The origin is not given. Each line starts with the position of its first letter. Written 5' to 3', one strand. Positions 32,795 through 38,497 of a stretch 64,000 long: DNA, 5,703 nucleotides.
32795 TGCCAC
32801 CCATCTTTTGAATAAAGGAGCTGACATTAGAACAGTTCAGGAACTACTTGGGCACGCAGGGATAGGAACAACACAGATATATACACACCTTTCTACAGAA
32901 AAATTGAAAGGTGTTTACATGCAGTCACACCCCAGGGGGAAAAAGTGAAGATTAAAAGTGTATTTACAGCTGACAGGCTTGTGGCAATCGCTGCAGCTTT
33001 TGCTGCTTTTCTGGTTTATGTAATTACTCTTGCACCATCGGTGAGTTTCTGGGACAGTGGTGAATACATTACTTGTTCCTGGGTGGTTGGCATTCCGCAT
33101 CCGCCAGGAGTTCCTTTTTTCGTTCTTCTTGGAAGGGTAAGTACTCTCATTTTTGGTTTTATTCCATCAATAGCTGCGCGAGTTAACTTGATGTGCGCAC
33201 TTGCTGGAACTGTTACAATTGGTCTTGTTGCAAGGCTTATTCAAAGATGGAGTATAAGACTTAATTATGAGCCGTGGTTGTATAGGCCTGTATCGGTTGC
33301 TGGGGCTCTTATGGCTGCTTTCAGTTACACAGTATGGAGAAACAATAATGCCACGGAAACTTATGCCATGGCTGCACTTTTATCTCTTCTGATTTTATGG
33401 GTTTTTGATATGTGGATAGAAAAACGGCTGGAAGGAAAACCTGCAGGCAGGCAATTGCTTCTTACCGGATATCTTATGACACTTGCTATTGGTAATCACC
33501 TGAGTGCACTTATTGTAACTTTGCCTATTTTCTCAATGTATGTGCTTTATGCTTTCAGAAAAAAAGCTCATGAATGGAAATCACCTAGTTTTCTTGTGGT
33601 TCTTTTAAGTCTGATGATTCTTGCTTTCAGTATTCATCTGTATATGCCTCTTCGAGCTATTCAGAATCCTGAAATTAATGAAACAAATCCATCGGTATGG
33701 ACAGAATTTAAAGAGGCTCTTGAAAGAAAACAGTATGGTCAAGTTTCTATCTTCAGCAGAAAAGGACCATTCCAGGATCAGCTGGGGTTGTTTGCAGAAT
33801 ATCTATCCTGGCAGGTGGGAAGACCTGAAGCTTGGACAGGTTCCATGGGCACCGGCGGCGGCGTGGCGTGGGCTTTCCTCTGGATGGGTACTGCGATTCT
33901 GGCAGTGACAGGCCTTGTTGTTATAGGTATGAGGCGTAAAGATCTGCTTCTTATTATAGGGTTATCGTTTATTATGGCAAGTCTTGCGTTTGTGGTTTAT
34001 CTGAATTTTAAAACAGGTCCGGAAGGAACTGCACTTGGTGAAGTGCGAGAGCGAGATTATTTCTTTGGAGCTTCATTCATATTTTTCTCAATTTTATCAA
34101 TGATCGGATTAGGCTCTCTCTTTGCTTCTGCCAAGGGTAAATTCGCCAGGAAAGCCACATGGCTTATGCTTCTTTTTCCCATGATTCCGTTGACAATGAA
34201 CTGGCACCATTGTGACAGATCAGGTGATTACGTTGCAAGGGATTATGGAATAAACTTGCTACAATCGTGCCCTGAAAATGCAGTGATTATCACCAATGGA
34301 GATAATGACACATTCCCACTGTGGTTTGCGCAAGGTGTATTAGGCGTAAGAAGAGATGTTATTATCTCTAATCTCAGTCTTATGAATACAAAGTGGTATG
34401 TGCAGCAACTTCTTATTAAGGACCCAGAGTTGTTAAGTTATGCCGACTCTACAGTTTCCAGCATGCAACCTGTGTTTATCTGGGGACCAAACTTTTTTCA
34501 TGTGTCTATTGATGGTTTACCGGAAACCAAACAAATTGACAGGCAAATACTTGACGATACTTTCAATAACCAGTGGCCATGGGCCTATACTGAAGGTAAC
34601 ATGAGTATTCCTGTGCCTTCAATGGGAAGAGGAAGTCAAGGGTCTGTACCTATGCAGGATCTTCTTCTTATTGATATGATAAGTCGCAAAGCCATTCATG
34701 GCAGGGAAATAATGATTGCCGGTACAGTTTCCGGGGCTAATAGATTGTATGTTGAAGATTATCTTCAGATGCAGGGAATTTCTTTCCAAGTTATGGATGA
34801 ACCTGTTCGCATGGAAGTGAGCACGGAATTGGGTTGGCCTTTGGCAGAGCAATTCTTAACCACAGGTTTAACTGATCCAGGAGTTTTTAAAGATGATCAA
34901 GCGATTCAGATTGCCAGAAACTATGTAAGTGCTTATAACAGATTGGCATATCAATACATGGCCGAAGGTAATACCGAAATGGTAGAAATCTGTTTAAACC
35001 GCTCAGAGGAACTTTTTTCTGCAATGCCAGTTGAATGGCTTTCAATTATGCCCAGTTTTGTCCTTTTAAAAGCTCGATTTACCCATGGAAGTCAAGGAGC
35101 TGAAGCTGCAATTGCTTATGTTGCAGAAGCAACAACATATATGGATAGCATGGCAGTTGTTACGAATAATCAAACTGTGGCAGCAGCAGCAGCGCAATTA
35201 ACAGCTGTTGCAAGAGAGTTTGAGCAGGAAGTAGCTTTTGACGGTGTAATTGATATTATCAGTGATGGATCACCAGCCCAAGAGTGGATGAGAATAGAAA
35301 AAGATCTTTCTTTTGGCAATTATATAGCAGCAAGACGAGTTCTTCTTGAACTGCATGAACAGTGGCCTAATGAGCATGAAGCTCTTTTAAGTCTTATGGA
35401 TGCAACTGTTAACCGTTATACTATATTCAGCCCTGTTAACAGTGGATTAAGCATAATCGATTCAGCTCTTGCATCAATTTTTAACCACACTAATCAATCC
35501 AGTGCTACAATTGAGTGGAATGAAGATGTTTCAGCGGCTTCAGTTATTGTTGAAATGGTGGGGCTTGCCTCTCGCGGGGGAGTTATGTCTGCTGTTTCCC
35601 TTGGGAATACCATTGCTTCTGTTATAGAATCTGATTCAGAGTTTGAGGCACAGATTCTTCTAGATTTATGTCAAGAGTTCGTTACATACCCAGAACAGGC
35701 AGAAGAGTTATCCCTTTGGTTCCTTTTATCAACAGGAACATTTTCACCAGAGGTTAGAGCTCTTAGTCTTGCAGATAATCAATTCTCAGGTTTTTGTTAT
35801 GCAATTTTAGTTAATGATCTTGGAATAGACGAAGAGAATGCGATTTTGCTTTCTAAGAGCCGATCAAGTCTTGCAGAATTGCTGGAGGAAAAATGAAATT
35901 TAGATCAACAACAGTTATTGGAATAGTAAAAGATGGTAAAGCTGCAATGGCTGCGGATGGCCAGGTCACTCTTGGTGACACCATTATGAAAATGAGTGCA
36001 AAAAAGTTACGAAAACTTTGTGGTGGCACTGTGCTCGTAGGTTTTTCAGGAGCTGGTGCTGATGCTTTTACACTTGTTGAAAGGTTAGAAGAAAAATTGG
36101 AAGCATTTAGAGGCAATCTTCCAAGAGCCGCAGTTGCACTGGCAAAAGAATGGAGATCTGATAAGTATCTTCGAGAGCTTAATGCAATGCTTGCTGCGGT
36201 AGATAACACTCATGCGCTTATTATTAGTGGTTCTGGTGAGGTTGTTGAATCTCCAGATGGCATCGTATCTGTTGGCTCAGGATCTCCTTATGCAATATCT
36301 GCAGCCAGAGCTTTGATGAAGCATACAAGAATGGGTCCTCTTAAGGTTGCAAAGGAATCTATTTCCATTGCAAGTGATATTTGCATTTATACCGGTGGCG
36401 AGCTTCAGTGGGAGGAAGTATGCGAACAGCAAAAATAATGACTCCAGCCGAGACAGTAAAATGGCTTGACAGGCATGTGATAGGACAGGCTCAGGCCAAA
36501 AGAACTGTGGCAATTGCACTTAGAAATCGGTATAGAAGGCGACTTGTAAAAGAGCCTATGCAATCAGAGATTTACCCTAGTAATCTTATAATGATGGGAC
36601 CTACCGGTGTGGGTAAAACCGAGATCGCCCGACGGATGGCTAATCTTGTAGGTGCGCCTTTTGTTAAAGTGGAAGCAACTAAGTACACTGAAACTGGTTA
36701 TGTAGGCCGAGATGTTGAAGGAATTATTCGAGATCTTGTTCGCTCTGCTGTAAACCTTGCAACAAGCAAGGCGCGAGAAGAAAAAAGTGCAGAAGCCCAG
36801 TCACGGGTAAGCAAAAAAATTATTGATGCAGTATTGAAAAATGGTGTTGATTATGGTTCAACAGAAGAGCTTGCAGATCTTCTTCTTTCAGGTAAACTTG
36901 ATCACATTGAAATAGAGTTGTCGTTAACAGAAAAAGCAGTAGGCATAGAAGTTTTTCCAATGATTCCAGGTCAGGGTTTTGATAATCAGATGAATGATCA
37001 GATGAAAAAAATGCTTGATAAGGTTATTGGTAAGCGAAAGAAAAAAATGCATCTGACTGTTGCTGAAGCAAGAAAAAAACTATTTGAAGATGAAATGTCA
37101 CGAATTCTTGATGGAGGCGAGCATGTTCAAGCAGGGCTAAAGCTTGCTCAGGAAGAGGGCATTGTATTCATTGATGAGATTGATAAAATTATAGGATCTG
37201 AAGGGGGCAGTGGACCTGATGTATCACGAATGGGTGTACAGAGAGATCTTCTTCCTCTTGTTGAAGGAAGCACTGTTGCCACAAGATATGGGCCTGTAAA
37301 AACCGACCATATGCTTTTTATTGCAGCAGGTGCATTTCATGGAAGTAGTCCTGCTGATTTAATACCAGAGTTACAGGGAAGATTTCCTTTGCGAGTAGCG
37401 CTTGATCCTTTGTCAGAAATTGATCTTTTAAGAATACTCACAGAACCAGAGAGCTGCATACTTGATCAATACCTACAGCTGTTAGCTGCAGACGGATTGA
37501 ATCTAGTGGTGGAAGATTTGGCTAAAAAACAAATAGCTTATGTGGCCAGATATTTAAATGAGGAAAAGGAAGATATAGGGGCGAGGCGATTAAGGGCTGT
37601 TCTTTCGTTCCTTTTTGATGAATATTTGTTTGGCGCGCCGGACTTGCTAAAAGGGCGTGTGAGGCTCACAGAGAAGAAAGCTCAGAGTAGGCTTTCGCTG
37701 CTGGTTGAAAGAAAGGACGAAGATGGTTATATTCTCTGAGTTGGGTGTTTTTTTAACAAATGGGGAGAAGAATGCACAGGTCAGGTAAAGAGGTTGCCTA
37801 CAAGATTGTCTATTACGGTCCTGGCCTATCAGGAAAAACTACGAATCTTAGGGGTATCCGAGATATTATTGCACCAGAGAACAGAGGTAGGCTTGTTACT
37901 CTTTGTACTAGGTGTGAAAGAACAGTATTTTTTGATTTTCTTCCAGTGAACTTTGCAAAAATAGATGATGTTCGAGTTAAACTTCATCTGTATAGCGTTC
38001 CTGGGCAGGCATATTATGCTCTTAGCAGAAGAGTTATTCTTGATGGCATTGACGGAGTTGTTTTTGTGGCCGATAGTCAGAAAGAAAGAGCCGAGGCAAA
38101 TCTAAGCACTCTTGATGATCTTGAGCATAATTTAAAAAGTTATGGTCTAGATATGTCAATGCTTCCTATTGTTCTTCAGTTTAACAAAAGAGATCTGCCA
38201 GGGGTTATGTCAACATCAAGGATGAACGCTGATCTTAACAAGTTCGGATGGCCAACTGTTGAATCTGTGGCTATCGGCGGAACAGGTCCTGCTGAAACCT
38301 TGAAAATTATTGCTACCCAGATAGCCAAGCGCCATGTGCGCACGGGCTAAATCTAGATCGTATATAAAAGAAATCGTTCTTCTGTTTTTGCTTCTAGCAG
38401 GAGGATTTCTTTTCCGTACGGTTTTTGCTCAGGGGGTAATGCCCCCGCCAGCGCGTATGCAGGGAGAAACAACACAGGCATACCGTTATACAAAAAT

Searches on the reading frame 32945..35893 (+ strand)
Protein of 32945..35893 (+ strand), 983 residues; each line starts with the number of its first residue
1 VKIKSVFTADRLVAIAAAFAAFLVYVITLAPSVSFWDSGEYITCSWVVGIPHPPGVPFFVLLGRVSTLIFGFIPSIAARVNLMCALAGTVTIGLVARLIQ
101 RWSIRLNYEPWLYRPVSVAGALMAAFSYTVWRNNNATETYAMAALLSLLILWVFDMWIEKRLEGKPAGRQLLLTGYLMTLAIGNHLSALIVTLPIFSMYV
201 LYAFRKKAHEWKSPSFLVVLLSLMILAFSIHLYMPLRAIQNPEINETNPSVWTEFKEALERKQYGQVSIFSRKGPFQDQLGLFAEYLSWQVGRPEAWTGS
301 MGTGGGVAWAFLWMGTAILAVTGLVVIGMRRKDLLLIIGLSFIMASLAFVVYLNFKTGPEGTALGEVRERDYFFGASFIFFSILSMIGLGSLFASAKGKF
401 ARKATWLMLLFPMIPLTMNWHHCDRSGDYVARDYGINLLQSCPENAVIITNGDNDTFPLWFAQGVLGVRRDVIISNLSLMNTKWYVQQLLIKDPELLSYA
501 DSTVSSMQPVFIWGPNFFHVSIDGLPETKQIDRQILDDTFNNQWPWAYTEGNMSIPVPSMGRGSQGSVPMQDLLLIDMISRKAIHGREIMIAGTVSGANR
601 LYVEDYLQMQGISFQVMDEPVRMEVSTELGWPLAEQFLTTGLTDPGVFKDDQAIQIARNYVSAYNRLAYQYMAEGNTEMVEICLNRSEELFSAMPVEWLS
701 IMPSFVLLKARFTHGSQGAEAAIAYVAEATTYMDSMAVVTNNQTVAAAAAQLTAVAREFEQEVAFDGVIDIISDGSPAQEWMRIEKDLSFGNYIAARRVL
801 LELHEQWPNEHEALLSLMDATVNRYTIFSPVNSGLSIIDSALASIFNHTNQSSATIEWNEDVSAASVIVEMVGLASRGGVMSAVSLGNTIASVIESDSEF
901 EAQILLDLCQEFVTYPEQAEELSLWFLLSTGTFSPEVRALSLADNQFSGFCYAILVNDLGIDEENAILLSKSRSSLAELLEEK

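Call 6: search_protein_families(library=pfam, proteins=[window:32945-35893:+], max_evalue=0.1)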
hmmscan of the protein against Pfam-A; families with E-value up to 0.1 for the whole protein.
window:32945-35893:+ (983 aa): 4 families
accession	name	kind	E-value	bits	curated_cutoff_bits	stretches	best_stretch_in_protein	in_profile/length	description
PF11028.14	TMEM260-like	-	5.1e-36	124.6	24.2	1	37-206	1-174/179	Protein O-mannosyl-transferase TMEM260-like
PF18325.7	Fas_alpha_ACP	-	0.00059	20.6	30.6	1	860-927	3-69/162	Fatty acid synthase subunit alpha Acyl carrier domain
PF14018.11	DUF4234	-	0.019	15.5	25.3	0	189-230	10-55/70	Domain of unknown function (DUF4234)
PF13428.12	TPR_14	-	0.059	14.5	23.5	0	789-817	13-41/44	Tetratricopeptide repeat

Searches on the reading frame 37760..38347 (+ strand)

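Call 6: search_protein_families(library=pfam, proteins=[window:37760-38347:+], max_evalue=0.1)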
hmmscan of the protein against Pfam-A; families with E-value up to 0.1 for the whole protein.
window:37760-38347:+ (196 aa): 3 families
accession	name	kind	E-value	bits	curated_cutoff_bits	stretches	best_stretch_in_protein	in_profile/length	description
PF00025.27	Arf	-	2.1e-05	24.5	22.3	1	64-160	49-141/174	ADP-ribosylation factor family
PF00071.28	Ras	-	0.017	15.1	21.6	1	52-180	28-152/162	Ras family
PF04670.18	Gtr1_RagA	-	0.078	12.8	22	0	72-129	47-109/232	Gtr1/RagA G protein conserved region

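Call 9: search_protein_families(library=ncbifam, proteins=[window:37760-38347:+], max_evalue=0.1)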
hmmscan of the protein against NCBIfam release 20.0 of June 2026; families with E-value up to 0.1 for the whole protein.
window:37760-38347:+ (196 aa): 1 family
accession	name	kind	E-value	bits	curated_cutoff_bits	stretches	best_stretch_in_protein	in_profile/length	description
TIGR00231.1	small_GTP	domain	0.0069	16.2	42.5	1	14-152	4-130/164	GTP-binding protein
